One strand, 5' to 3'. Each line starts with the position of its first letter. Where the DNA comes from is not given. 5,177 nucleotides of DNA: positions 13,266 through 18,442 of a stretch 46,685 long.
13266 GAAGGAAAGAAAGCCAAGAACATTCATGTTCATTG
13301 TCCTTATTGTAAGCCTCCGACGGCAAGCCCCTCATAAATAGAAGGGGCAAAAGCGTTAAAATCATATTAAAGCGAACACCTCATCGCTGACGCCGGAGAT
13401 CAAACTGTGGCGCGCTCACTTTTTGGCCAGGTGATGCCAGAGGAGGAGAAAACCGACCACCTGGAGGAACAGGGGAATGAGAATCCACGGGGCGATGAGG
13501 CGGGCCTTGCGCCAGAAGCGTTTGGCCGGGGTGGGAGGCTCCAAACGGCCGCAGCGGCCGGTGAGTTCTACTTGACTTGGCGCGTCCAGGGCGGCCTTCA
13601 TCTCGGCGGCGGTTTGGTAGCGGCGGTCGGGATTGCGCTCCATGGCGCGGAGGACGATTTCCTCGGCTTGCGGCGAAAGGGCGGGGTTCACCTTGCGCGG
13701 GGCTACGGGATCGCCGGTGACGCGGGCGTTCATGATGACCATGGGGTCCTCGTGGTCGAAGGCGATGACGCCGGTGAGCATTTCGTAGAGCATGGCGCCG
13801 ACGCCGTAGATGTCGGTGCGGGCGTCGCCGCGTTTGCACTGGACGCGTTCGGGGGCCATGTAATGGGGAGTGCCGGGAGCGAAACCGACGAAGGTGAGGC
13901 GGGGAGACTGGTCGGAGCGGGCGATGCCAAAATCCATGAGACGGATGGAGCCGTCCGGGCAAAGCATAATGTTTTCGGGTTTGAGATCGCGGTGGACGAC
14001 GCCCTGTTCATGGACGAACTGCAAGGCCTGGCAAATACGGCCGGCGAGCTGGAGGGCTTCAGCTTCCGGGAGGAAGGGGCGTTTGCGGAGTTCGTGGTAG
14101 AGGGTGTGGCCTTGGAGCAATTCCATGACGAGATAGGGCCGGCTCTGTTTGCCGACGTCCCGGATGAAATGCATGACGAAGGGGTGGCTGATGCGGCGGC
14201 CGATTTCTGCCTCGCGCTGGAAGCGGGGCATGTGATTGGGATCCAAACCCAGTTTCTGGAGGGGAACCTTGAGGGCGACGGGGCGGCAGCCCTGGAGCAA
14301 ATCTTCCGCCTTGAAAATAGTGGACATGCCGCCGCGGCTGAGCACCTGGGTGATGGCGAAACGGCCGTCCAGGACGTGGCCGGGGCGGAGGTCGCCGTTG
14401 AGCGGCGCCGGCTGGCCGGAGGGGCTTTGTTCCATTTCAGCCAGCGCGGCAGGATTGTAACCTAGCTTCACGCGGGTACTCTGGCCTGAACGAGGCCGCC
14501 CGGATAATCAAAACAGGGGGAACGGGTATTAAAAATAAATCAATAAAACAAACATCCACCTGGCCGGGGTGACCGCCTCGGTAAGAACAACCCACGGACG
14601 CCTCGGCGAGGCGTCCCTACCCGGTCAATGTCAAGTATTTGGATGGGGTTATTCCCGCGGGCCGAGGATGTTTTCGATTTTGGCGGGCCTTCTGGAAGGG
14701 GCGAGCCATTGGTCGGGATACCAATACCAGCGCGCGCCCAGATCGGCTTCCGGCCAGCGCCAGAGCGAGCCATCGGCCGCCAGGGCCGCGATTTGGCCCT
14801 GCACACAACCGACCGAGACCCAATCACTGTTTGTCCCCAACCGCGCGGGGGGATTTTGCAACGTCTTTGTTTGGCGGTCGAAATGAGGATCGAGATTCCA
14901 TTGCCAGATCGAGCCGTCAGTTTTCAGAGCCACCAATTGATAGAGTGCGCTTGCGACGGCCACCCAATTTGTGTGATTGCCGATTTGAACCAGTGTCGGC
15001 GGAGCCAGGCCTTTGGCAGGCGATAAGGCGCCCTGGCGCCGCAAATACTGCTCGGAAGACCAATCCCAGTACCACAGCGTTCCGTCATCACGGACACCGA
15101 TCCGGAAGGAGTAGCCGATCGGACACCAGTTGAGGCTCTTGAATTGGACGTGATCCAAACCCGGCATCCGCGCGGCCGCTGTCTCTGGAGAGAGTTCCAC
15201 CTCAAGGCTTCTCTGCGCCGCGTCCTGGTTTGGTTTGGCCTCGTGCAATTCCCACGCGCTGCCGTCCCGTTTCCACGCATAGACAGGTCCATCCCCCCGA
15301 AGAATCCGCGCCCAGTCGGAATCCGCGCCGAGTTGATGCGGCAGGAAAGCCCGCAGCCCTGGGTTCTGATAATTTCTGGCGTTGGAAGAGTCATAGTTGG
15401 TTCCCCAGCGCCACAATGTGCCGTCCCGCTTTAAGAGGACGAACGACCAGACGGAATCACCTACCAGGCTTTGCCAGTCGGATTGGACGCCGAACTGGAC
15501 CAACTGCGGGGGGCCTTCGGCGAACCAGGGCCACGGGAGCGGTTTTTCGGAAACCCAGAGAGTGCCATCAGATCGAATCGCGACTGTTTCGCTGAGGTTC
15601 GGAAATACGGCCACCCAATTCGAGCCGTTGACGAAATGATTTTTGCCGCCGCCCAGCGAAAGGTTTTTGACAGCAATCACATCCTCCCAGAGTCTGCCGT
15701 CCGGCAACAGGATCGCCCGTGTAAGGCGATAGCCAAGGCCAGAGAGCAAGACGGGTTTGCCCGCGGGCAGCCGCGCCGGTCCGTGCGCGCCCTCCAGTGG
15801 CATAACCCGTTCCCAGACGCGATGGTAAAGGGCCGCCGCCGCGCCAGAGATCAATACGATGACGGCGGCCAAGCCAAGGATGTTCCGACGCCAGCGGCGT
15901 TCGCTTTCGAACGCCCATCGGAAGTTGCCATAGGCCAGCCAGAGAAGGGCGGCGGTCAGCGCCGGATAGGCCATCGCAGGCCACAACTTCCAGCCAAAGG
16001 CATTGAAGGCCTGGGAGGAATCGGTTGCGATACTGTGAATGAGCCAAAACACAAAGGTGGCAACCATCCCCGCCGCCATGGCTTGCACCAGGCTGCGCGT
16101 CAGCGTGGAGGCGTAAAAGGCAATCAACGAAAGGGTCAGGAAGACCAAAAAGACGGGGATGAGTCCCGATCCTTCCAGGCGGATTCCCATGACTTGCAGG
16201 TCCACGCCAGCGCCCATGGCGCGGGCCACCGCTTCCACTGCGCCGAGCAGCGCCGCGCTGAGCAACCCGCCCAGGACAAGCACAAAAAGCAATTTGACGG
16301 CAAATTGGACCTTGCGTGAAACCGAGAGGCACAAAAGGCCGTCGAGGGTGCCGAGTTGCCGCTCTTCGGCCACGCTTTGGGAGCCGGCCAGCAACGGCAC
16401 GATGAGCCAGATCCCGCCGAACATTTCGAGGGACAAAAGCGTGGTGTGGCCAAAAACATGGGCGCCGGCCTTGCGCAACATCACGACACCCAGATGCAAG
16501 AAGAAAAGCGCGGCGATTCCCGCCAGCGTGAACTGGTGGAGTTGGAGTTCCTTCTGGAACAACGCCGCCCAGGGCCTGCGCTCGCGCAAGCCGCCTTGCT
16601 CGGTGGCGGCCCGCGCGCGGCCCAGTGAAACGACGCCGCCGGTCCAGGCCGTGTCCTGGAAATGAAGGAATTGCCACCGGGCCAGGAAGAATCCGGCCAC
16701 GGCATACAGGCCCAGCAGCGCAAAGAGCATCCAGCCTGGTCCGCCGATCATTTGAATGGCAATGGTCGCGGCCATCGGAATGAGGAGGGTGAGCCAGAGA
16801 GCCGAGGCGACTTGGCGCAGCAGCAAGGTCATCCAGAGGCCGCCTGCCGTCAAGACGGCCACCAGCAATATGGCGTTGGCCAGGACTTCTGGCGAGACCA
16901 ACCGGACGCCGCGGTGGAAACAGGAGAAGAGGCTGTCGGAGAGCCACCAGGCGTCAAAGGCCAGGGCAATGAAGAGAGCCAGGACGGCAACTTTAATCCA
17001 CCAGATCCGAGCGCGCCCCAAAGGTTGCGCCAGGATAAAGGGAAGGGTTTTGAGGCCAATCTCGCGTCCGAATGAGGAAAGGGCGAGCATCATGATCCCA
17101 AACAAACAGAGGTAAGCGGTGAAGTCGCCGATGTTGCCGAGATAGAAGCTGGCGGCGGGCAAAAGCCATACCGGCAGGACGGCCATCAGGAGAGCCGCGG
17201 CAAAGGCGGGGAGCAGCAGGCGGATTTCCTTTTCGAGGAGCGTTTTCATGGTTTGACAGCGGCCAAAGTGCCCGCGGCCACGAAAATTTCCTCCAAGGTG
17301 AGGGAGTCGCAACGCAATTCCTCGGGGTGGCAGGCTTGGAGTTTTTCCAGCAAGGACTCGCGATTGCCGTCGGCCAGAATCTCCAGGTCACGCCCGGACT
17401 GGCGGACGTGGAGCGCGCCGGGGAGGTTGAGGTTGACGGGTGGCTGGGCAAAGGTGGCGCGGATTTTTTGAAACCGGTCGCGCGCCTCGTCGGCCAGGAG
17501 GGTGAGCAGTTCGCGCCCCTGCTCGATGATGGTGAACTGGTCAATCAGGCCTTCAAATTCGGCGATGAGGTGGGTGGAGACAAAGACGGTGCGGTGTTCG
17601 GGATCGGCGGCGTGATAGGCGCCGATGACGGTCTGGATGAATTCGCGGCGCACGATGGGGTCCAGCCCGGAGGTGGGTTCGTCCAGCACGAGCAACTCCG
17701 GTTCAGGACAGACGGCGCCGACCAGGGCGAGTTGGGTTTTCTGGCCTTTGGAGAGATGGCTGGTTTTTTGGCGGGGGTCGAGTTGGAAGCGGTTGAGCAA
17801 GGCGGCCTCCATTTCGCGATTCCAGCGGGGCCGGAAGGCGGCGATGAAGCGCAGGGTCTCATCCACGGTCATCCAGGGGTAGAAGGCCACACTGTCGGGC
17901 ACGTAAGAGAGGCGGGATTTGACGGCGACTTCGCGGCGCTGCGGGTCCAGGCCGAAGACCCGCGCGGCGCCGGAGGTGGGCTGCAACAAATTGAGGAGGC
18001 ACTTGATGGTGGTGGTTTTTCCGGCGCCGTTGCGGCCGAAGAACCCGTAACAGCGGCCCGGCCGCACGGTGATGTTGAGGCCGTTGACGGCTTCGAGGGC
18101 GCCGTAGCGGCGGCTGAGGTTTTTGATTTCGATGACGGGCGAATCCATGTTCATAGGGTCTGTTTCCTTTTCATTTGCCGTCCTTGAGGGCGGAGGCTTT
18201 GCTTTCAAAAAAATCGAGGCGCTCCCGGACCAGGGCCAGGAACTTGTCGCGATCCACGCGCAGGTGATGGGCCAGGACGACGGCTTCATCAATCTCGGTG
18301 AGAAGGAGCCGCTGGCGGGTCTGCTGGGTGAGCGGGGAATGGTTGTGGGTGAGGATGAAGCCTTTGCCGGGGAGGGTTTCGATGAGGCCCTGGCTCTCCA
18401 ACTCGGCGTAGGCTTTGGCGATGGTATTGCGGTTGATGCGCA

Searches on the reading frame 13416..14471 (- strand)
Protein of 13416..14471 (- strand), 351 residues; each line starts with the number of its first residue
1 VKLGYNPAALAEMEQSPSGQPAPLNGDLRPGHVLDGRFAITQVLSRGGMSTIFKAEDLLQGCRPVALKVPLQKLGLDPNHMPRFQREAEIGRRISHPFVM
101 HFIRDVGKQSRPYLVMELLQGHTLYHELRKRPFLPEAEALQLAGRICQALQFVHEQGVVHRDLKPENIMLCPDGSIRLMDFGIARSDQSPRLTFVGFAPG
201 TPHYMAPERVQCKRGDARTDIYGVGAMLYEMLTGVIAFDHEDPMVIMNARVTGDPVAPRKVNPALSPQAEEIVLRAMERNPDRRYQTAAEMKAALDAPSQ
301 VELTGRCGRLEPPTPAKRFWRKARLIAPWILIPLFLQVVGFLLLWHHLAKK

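Call 9: search_protein_families(library=pfam, proteins=[window:13416-14471:-], max_evalue=0.01)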
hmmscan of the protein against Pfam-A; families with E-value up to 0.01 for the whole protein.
window:13416-14471:- (351 aa): 6 families
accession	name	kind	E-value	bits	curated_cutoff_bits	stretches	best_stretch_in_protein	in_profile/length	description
PF00069.31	Pkinase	-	2e-44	152.4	31.7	1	41-287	4-254/263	Protein kinase domain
PF07714.23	PK_Tyr_Ser-Thr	-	7.7e-27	94.7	23.1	1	40-286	3-250/258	Protein tyrosine and serine/threonine kinase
PF03109.22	ABC1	-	8.8e-05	22.2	22.9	1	111-186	142-216/244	ABC1 atypical kinase-like domain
PF01636.29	APH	-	8.9e-05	22.8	23.2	0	155-184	167-197/239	Phosphotransferase enzyme family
PF01163.29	RIO1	-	0.0048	17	22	1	112-182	81-149/187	RIO domain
PF14531.12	Kinase-like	-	0.0075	16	25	0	139-183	147-191/289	Kinase-like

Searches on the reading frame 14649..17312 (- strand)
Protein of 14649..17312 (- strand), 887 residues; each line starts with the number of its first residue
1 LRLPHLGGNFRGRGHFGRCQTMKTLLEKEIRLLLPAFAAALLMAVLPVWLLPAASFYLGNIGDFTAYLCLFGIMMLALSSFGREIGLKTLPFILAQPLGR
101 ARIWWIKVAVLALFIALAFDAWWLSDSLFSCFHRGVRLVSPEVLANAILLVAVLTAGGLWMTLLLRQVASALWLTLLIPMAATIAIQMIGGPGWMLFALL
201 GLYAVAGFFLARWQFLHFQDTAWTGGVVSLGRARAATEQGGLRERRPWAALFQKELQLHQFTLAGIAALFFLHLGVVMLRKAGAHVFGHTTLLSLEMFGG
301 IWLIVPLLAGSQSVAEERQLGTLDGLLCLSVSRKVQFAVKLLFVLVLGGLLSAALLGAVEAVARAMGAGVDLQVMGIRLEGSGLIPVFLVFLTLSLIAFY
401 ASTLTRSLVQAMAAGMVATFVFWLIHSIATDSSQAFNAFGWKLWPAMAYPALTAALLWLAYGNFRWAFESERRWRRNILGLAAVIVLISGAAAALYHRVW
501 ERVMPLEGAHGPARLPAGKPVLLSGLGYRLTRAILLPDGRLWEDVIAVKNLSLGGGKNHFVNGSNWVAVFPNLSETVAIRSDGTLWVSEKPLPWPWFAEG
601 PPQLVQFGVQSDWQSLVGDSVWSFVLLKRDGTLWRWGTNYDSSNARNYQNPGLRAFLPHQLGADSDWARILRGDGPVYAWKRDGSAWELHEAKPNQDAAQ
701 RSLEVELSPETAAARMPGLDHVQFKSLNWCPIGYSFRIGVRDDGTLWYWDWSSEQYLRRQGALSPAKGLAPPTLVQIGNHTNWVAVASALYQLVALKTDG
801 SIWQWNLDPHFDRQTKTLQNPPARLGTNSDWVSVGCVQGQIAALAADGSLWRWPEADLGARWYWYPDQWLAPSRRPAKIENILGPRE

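Call 9: search_protein_families(library=pfam, proteins=[window:14649-17312:-], max_evalue=0.01)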
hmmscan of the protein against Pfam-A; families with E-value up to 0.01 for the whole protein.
window:14649-17312:- (887 aa): 4 families
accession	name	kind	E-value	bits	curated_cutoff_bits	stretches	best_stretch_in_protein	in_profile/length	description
PF25390.1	WD40_RLD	-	3.8e-08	33.5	150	1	625-853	44-270/363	RCC1-like domain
PF12679.13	ABC2_membrane_2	-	4.4e-05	23.3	27.2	1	285-429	72-202/283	ABC-2 family transporter protein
PF12730.13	ABC2_membrane_4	-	0.00041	20.8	27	1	261-420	15-177/179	ABC-2 family transporter protein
PF12698.13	ABC2_membrane_3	-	0.0022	17.6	31.6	1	294-425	166-281/347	ABC-2 family transporter protein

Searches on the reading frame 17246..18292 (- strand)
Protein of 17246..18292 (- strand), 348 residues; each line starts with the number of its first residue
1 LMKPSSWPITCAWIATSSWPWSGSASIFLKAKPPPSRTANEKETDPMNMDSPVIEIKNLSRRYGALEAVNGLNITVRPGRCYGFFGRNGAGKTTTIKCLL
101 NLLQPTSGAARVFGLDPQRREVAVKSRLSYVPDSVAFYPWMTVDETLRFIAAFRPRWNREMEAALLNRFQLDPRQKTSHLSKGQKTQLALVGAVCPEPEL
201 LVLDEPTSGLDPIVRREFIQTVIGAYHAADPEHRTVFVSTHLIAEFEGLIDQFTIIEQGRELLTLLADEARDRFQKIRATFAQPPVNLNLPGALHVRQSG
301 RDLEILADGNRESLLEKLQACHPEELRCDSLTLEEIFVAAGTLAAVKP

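Call 9: search_protein_families(library=pfam, proteins=[window:17246-18292:-], max_evalue=0.01)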
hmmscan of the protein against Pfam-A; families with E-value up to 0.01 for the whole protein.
window:17246-18292:- (348 aa): 3 families
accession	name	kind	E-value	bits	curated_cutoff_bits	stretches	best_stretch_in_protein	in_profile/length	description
PF00005.33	ABC_tran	-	8.5e-25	88.4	25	1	70-208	2-137/137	ABC transporter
PF13304.12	AAA_21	-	3.8e-12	47.3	27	2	178-241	236-298/304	AAA domain, putative AbiEii toxin, Type IV TA system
PF13401.12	AAA_22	-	0.0014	19.4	27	1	83-205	9-92/130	AAA domain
